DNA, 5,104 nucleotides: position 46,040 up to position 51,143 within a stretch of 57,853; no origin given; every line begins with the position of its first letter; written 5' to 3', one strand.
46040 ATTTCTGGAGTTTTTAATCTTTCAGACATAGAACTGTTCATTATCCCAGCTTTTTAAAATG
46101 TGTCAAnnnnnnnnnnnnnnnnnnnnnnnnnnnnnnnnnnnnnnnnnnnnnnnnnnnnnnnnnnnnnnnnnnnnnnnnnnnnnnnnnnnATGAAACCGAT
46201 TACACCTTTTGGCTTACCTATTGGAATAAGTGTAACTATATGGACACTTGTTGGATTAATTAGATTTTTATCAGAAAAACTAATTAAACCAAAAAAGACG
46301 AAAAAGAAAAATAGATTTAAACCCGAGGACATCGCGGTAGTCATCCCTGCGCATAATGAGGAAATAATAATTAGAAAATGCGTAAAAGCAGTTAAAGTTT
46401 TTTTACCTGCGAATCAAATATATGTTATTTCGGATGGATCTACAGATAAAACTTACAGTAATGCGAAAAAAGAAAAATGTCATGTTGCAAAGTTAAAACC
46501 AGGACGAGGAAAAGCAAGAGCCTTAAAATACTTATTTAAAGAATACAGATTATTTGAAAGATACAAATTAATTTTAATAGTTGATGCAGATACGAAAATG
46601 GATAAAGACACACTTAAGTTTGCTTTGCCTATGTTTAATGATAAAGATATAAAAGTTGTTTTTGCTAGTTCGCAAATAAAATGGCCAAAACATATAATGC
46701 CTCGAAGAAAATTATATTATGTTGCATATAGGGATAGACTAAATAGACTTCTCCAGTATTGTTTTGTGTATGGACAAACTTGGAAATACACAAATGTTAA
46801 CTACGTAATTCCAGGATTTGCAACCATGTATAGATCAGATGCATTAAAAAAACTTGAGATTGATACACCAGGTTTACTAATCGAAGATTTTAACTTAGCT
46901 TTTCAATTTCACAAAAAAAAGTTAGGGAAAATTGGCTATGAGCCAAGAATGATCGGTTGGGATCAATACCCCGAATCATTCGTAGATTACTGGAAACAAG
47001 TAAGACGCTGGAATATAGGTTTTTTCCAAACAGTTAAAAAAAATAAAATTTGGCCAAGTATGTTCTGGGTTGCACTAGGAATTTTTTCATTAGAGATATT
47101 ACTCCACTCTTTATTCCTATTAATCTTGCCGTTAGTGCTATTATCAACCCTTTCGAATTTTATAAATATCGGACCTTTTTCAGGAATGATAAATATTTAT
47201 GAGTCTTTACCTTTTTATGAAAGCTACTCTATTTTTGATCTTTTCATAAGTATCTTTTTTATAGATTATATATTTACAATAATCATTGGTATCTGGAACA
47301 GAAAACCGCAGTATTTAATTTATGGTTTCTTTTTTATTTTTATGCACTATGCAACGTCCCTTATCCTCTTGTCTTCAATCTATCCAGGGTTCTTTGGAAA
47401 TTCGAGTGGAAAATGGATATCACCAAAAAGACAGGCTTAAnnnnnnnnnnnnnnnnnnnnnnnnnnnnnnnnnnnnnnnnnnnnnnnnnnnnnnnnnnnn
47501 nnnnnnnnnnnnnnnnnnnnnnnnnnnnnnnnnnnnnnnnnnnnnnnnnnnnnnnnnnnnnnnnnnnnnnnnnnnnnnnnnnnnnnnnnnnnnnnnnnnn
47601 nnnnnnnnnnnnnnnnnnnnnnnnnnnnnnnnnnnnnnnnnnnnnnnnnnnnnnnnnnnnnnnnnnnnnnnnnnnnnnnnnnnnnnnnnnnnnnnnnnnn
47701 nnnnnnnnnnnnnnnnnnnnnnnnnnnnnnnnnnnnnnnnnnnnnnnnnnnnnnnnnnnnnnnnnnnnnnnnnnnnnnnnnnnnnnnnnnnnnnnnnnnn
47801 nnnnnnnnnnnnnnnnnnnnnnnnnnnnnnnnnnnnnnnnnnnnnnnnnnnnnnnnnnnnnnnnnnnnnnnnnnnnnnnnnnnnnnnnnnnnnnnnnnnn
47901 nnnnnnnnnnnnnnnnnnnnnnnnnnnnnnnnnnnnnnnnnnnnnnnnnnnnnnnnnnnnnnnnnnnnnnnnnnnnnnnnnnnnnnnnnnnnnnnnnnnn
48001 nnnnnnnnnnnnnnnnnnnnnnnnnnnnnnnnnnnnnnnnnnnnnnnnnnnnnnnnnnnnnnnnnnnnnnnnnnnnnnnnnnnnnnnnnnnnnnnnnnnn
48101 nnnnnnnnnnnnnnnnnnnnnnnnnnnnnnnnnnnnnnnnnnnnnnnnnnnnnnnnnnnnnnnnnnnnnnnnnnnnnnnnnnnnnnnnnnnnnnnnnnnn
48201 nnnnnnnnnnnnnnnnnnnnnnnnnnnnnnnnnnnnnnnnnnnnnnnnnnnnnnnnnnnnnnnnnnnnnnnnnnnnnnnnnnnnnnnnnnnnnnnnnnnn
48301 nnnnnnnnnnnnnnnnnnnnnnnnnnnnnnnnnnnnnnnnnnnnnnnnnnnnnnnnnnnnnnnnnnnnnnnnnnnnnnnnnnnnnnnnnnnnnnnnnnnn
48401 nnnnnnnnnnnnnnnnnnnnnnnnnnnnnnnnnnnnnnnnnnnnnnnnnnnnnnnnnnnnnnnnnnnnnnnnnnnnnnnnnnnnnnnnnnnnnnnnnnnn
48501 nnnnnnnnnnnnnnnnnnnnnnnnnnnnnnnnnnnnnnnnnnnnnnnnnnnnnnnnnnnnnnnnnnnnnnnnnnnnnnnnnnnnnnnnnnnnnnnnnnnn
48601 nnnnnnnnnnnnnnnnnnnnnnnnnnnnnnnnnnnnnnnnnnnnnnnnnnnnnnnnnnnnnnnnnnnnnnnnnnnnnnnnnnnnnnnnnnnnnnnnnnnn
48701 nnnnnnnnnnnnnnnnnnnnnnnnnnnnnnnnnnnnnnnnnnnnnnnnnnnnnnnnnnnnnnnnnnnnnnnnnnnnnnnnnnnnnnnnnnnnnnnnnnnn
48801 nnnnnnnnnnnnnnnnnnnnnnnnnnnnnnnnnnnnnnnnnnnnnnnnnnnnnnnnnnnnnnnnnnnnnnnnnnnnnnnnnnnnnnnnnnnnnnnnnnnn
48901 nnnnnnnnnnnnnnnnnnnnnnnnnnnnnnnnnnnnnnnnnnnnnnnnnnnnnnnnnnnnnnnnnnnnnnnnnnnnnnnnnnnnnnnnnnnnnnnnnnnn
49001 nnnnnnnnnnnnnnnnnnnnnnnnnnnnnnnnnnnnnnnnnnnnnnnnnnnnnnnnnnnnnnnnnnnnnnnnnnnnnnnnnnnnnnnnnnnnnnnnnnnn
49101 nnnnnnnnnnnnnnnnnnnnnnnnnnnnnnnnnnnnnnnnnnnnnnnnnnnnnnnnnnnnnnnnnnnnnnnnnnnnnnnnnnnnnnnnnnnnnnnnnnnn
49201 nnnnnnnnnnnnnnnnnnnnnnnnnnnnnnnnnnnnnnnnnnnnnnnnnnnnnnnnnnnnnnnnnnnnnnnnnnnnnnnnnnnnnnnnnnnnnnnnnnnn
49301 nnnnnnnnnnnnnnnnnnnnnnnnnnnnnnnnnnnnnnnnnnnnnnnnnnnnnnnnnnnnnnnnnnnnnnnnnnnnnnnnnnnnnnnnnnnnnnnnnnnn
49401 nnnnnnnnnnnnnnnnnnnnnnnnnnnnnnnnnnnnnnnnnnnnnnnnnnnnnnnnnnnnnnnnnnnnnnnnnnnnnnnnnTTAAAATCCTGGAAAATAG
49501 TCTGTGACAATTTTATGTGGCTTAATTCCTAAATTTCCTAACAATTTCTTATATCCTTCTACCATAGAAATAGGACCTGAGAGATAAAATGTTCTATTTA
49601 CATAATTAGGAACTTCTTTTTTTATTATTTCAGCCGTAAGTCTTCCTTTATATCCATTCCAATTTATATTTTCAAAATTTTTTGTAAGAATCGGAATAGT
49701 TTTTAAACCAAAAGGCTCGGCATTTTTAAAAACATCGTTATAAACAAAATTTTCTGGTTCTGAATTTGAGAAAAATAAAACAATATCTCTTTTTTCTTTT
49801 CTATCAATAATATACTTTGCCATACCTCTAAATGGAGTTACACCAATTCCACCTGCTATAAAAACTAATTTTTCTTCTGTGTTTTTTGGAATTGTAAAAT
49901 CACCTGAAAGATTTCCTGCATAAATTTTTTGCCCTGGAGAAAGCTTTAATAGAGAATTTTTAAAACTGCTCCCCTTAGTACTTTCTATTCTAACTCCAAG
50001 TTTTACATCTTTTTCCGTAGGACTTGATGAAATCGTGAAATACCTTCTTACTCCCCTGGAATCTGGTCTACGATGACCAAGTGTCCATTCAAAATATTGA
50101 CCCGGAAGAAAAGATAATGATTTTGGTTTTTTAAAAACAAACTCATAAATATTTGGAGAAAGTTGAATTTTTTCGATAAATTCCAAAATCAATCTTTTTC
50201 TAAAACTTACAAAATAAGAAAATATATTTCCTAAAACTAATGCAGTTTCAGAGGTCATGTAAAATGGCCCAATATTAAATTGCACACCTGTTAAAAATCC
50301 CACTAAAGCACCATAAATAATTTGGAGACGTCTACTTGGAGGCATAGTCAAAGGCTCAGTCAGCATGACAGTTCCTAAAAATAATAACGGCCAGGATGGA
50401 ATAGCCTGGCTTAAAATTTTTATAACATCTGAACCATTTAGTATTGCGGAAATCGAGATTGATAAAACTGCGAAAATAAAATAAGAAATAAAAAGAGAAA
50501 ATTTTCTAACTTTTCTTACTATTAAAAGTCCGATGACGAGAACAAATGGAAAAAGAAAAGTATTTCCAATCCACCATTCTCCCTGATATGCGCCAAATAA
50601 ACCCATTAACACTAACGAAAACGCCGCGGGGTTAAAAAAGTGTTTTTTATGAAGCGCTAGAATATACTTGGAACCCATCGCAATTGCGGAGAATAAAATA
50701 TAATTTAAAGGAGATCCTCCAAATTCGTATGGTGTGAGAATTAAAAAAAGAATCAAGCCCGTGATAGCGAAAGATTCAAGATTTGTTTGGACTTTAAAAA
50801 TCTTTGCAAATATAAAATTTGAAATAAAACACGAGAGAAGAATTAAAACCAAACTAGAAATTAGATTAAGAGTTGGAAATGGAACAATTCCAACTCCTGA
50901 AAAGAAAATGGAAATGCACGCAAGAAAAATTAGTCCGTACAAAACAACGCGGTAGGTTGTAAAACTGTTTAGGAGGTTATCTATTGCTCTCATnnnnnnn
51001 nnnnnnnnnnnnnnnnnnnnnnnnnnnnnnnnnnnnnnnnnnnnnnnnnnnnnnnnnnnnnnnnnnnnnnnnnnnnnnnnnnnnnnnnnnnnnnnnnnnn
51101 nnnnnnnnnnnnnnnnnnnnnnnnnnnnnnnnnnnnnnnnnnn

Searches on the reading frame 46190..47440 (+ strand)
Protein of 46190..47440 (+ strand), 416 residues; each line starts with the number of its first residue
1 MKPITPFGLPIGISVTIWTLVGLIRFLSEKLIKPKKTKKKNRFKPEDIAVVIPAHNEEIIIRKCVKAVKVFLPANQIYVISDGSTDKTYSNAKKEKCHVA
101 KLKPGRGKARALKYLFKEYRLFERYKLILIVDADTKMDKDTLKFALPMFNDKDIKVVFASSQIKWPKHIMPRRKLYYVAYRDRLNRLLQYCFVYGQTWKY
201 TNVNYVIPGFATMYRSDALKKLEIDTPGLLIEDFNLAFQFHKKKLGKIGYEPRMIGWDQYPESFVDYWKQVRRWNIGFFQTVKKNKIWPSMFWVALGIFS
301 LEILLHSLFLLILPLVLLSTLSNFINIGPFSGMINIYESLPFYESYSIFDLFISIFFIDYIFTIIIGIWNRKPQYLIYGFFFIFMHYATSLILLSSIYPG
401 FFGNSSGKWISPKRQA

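Call 10: search_protein_families(library=pfam, proteins=[window:46190-47440:+], max_evalue=0.1)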
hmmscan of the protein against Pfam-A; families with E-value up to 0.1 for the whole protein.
window:46190-47440:+ (416 aa): 7 families
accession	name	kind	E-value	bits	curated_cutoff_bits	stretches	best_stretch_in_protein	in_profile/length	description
PF13641.12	Glyco_tranf_2_3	-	8.8e-16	59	27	1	46-275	2-228/230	Glycosyltransferase like family 2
PF00535.33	Glycos_transf_2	-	1.1e-14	55.2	23.3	1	50-216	2-162/168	Glycosyl transferase family 2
PF13632.12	Glyco_trans_2_3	-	8.9e-12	45.7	27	1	128-321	2-192/198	Glycosyl transferase family group 2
PF13704.12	Glyco_tranf_2_4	-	0.00063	20.6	27.5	1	55-134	1-81/98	Glycosyl transferase family 2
PF09258.16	Glyco_transf_64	-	0.014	15.1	21.3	1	49-157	2-108/245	Glycosyl transferase family 64 domain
PF25342.1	GT_PLOD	-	0.036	13.7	27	1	93-169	40-116/246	PLOD GT domain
PF13506.12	Glyco_transf_21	-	0.063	13.2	21.7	0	123-160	29-66/174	Glycosyl transferase family 21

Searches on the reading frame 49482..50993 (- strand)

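Call 12: search_protein_families(library=ncbifam, proteins=[window:49482-50993:-], max_evalue=0.001)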
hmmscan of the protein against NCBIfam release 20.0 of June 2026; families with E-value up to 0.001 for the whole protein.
window:49482-50993:- (503 aa): 18 families
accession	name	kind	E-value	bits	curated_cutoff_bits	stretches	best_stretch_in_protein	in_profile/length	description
NF007964.0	PRK10684.1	equivalog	2.9e-22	79.1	383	1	292-500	34-237/333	NADH oxidoreductase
NF058606.1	GlBtMonoRdsGbcB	equivalog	2.6e-20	72.7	500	1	277-491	23-238/362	glycine betaine monooxygenase reductase subunit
NF009805.0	PRK13289.1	equivalog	1.7e-19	70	432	1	274-500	161-392/399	NO-inducible flavohemoprotein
NF040810.1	BenC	equivalog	8.2e-16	58.1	430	1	279-500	116-330/333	benzoate 1,2-dioxygenase electron transfer component BenC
NF005963.0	PRK08051.1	equivalog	1.8e-15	56.9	230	1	277-500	13-230/233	NAD(P)H-flavin reductase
TIGR02160.1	PA_CoA_Oxy5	hypoth_equivalog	4.8e-13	48.7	420.8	1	293-500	31-241/352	1,2-phenylacetyl-CoA epoxidase subunit PaaE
TIGR01941.1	nqrF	equivalog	1.8e-12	46.9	295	1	321-500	211-403/405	NADH:ubiquinone reductase (Na(+)-transporting) subunit F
NF045803.1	MethMoxFADbindMmoC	equivalog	2.5e-12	46.2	500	1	288-499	127-339/343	aromatic/alkene monooxygenase hydroxylase FAD-binding subunit MmoC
NF052252.1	flav_redu_LuxG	exception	3.6e-11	42.7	340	1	273-499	5-228/232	flavin mononucleotide reductase LuxG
NF008822.0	PRK11872.1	equivalog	3.7e-11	42.6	402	1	290-500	132-335/341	anthranilate 1,2-dioxygenase electron transfer component AntC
TIGR02911.1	sulfite_red_B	equivalog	2.1e-08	33.6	288.6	1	343-499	68-223/261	anaerobic sulfite reductase subunit AsrB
NF040830.1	sulfhyd_ShyC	equivalog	3.5e-07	29.7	600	1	319-420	57-155/288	NAD(P)-dependent hydrogenase/sulfhydrogenase 2 subunit gamma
NF006220.0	PRK08345.1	subfamily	1.2e-06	28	395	1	318-442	60-185/294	cytochrome-c3 hydrogenase subunit gamma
NF000797.0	PRK00054.1-2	equivalog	2.1e-06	27.2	270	1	270-412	17-155/267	dihydroorotate dehydrogenase electron transfer subunit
NF040835.1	sulfhyd_HydG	equivalog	1.4e-05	24.5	650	1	292-496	47-244/292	NADPH-dependent hydrogenase/sulfhydrogenase 1 subunit gamma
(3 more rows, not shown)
